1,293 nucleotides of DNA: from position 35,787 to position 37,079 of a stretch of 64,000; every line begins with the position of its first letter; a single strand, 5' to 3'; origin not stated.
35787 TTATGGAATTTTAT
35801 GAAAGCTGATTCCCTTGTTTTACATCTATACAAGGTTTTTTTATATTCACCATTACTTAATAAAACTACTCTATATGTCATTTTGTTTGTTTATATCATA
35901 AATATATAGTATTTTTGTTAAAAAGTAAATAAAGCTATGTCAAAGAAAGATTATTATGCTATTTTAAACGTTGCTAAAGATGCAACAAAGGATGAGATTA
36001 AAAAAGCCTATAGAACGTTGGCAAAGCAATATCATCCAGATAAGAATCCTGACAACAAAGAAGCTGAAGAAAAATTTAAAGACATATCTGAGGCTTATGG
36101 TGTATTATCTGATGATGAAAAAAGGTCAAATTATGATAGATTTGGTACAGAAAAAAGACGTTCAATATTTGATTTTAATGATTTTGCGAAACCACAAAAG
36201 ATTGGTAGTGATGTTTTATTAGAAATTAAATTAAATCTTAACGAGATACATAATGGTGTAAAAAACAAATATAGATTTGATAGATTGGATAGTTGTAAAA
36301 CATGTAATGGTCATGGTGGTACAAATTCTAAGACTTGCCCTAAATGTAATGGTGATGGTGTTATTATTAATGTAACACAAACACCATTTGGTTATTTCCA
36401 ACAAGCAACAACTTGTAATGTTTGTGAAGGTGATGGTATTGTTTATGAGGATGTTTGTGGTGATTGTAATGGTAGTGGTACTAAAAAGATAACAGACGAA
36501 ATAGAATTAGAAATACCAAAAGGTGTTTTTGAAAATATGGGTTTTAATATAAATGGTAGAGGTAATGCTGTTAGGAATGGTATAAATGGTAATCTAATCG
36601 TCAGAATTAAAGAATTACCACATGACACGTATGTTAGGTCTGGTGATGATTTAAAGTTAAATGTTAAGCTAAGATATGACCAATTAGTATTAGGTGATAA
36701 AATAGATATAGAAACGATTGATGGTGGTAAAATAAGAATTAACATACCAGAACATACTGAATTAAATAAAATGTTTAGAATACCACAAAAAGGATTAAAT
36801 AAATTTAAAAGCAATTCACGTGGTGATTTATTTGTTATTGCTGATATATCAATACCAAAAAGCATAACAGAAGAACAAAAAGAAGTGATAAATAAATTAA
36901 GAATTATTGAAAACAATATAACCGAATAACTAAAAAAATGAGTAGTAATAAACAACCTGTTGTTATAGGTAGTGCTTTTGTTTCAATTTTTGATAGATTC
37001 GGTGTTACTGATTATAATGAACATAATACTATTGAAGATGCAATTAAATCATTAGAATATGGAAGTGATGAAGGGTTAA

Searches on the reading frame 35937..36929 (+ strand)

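Call 22: search_protein_families(library=pfam, proteins=[window:35937-36929:+], max_evalue=0.01)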
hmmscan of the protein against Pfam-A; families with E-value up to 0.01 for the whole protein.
window:35937-36929:+ (330 aa): 6 families
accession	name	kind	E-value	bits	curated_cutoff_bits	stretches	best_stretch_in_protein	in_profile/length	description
PF01556.23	DnaJ_C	-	3.2e-31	108.9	26.6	1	95-307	3-152/152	DnaJ C terminal domain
PF00226.36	DnaJ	-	4.6e-29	100.7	27.8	1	5-67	1-63/63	DnaJ domain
PF00684.25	DnaJ_CXXCXGXG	-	2.4e-14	53.8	32.7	1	120-181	1-65/65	DnaJ central domain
PF25436.1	BSD2_CRD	-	8.9e-05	23.1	27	1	120-181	5-58/69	BSD2 cysteine rich domain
PF15777.11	Anti-TRAP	-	0.00025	21.4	32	1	119-144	12-43/59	Tryptophan RNA-binding attenuator protein inhibitory protein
PF18551.6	TackOD1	-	0.00056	19.9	32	0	106-139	63-96/188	Thaumarchaeal output domain 1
